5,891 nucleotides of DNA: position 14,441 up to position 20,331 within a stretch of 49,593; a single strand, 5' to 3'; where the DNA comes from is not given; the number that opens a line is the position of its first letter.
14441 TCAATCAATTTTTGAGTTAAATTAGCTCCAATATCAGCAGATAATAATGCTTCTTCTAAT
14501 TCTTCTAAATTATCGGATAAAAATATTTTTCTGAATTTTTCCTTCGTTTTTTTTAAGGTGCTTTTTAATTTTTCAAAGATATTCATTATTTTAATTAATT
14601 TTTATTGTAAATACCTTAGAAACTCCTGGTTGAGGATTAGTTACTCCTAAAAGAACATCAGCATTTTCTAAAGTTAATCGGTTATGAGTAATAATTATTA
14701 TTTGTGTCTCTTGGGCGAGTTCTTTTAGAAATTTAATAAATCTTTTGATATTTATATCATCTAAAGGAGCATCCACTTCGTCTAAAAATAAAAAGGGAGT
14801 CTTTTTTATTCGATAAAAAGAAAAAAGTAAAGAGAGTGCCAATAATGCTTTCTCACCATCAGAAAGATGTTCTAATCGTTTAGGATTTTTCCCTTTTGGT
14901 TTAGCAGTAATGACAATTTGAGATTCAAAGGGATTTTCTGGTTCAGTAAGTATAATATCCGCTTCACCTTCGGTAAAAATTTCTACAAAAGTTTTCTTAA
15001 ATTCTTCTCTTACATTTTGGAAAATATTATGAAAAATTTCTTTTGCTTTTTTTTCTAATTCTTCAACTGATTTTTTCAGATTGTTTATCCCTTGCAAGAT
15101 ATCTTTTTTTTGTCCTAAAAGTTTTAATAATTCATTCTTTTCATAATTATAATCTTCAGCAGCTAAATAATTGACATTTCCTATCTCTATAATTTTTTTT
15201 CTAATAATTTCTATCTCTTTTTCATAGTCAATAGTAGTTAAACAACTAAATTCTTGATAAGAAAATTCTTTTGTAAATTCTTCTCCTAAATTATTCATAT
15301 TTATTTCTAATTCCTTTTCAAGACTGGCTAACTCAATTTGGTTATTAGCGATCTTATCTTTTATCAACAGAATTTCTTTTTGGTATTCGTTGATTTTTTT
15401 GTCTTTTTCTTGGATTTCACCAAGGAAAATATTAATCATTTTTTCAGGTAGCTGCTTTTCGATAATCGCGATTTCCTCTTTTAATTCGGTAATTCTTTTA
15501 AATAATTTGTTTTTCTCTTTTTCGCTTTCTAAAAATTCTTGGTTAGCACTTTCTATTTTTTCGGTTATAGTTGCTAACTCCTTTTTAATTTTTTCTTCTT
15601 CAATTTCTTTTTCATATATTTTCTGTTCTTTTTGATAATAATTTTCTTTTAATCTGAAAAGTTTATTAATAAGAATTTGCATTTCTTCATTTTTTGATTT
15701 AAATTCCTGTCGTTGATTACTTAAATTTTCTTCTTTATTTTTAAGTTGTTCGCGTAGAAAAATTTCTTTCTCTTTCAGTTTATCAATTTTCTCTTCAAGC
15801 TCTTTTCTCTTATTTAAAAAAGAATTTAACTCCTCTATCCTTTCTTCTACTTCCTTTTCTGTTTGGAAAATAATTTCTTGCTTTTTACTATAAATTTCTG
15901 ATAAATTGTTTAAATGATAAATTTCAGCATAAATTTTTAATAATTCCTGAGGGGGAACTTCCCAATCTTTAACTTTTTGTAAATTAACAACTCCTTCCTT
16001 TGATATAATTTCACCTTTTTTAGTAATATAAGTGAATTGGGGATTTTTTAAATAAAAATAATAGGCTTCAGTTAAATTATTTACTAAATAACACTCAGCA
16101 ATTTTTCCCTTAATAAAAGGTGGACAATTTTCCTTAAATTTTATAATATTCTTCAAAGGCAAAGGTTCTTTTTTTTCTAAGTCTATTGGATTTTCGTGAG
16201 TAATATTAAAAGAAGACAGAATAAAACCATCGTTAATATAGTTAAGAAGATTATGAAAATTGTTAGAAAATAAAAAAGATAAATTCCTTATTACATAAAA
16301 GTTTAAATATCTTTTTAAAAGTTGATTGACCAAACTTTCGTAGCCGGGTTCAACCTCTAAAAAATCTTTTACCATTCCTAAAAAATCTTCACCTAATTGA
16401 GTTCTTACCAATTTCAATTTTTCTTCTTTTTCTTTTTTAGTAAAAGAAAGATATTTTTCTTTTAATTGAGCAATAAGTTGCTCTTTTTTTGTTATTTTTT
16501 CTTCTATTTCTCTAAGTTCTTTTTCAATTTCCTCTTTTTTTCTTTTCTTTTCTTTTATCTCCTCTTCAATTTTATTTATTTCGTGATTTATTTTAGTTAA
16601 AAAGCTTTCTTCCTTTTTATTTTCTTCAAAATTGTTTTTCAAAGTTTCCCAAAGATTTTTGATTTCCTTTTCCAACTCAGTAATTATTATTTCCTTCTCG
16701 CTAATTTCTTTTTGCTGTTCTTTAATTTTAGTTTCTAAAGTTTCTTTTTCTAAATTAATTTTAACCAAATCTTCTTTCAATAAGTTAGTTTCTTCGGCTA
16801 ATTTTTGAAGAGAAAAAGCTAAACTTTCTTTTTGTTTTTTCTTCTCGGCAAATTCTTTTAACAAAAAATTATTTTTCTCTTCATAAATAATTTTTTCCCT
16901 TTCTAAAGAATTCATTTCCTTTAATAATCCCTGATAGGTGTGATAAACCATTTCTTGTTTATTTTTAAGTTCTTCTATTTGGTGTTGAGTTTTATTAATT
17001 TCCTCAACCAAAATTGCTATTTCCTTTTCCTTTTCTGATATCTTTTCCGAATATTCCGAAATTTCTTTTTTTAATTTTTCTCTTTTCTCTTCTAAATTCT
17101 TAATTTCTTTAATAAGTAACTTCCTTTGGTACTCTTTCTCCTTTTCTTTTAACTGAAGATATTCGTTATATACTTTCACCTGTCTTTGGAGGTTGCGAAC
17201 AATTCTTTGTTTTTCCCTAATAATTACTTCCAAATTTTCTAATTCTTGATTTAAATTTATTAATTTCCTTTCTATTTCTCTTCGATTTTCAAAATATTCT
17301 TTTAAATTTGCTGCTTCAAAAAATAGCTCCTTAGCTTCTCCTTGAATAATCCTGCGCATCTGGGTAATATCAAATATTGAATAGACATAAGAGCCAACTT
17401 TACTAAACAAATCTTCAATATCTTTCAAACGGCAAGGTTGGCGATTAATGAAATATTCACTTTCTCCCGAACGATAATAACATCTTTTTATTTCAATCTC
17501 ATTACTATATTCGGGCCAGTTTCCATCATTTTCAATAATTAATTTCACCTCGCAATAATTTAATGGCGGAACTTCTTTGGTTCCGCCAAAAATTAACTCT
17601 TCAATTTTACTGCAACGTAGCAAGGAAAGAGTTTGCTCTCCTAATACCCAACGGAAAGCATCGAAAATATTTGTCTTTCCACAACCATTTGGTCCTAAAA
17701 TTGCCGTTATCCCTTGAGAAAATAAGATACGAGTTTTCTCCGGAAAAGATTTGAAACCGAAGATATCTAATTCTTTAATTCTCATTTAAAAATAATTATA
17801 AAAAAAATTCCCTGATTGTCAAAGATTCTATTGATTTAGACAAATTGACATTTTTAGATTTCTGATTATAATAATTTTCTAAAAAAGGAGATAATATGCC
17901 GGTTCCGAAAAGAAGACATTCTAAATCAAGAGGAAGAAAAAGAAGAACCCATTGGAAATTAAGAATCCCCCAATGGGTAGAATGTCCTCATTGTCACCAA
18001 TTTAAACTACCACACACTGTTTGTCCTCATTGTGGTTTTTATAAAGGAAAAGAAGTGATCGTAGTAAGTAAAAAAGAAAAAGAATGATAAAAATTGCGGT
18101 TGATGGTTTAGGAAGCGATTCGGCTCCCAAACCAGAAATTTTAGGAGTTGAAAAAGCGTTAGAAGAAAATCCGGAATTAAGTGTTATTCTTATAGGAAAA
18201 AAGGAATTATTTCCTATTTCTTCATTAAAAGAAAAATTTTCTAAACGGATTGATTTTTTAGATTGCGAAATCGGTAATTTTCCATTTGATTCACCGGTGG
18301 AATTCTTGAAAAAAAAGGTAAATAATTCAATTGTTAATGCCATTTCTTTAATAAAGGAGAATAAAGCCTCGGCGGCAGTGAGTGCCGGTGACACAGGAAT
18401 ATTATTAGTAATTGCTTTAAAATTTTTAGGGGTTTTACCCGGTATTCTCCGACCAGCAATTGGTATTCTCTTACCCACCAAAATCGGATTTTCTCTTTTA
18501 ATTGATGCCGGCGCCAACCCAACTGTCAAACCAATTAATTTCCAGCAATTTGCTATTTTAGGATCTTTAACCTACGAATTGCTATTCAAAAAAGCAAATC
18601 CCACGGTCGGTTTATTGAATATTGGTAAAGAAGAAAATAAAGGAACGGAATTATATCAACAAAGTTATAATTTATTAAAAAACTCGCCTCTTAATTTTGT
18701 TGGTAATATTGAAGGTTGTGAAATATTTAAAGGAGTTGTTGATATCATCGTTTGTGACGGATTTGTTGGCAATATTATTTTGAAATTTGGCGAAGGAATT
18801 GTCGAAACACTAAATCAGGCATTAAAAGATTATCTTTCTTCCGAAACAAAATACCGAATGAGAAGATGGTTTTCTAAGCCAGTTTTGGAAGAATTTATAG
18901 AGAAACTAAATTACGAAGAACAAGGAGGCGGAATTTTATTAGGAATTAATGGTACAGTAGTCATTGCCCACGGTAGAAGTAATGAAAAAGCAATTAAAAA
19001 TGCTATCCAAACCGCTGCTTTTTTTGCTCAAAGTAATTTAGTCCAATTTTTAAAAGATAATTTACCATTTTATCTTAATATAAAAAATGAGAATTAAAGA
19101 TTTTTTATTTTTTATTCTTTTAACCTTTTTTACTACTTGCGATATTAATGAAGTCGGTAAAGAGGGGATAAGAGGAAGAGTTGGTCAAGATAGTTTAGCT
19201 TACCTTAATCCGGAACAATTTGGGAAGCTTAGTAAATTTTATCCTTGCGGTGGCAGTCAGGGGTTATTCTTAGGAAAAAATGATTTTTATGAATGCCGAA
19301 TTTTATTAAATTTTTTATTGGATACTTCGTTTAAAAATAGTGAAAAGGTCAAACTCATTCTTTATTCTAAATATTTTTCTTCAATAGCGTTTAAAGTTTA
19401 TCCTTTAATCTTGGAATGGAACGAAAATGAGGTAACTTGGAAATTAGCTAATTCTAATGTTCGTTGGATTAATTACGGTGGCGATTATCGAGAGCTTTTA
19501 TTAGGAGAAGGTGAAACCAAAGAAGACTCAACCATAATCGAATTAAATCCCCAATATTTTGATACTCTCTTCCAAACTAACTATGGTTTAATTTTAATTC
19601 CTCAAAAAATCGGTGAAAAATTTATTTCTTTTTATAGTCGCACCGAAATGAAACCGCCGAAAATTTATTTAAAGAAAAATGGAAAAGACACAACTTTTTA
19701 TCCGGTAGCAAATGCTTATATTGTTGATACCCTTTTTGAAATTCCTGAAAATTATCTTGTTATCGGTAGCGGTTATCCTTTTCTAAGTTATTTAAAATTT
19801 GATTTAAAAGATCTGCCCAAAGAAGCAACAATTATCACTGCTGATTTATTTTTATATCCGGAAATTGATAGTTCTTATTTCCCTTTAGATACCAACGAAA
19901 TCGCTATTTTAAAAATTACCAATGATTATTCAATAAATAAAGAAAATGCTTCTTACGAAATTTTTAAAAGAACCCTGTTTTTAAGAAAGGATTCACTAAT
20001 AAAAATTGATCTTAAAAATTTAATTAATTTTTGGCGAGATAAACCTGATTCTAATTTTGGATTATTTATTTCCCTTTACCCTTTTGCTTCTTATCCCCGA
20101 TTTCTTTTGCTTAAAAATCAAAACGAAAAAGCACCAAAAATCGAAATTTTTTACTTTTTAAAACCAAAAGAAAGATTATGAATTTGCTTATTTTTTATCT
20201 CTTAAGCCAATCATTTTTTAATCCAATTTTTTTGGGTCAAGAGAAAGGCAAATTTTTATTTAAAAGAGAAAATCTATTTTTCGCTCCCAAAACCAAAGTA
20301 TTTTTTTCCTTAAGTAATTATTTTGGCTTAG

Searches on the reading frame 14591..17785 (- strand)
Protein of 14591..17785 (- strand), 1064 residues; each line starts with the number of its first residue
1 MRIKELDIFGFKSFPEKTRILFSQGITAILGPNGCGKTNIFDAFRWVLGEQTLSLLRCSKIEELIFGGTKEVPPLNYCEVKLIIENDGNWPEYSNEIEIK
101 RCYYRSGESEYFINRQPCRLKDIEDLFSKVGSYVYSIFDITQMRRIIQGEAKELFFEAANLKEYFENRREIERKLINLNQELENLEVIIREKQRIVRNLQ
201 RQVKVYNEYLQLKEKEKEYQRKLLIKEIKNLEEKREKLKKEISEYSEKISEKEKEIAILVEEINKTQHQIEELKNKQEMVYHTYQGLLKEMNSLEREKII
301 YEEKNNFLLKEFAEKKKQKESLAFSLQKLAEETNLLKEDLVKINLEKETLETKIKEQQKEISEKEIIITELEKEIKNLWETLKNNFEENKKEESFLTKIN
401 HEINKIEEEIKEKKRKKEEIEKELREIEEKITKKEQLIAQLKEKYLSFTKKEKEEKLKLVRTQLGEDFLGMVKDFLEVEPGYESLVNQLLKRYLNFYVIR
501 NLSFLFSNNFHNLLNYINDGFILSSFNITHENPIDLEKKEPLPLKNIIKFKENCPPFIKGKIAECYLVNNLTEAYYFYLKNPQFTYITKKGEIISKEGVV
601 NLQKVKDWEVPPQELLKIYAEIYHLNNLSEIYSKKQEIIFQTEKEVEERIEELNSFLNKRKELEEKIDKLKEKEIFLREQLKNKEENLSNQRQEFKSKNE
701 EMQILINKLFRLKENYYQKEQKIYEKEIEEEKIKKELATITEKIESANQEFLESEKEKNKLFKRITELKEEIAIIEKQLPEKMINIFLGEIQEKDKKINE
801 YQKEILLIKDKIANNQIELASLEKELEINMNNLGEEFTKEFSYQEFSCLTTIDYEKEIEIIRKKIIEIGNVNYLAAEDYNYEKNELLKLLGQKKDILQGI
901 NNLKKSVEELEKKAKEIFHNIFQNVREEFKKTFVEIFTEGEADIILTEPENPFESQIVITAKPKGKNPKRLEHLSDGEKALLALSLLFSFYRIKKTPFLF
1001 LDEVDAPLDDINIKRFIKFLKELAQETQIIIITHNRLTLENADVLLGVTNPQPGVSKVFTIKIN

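Call 57: search_protein_families(library=pfam, proteins=[window:14591-17785:-], max_evalue=0.001)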
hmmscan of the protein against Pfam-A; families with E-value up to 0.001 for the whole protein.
window:14591-17785:- (1064 aa): 6 families
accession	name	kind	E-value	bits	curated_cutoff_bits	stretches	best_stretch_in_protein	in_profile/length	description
PF02463.25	SMC_N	-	8.5e-47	159.8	40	1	3-1056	2-219/220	RecF/RecN/SMC N terminal domain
PF13304.12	AAA_21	-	1.8e-16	61.5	27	2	871-1038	167-302/304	AAA domain, putative AbiEii toxin, Type IV TA system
PF13476.12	AAA_23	-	3.6e-16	60.8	27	1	6-254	2-184/201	AAA domain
PF13175.12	AAA_15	-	1.6e-05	25.1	32.1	1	1-391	1-283/374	AAA ATPase domain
PF06470.18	SMC_hinge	-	0.00053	20.8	22.5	0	467-574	3-112/116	SMC proteins Flexible Hinge Domain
PF13555.12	AAA_29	-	0.00068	19.8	27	0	6-48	4-46/61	P-loop containing region of AAA domain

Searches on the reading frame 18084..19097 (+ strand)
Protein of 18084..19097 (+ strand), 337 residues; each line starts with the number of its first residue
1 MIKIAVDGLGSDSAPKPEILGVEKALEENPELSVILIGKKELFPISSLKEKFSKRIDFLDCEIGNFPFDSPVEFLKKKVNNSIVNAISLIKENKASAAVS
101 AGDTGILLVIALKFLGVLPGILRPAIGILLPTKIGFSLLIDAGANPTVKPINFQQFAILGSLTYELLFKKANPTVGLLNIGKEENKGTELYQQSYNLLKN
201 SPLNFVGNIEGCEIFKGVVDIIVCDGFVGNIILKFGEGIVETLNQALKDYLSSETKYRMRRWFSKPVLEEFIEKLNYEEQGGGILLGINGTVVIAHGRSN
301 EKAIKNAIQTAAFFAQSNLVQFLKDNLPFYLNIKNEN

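Call 57: search_protein_families(library=pfam, proteins=[window:18084-19097:+], max_evalue=0.001)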
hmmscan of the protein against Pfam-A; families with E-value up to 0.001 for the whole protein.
window:18084-19097:+ (337 aa): 1 family
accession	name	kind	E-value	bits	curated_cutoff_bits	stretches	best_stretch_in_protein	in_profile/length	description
PF02504.20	FA_synthesis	-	1.7e-81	274.2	29.1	1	2-320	1-322/324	Fatty acid synthesis protein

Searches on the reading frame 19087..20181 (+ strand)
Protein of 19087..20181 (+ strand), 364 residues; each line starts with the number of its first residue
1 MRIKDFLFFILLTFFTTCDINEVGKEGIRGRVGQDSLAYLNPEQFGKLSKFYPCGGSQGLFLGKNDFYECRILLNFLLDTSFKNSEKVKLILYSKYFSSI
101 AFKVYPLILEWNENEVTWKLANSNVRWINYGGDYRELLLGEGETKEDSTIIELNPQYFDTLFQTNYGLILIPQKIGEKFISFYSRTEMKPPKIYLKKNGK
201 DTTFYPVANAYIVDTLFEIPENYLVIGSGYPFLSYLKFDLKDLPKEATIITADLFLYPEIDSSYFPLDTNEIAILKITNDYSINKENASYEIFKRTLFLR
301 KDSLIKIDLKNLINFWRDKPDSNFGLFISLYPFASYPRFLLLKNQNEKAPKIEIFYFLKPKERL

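Call 57: search_protein_families(library=pfam, proteins=[window:19087-20181:+], max_evalue=0.001)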
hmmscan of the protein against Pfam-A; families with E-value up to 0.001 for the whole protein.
window:19087-20181:+ (364 aa): 2 families
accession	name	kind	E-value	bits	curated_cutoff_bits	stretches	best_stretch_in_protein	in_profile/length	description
PF00688.24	TGFb_propeptide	-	9.7e-07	29.1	25.8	1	234-332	110-211/242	TGF-beta propeptide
PF24517.2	CBM96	-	0.00015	22.1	26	0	67-119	37-93/164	Carbohydrate-binding module family 96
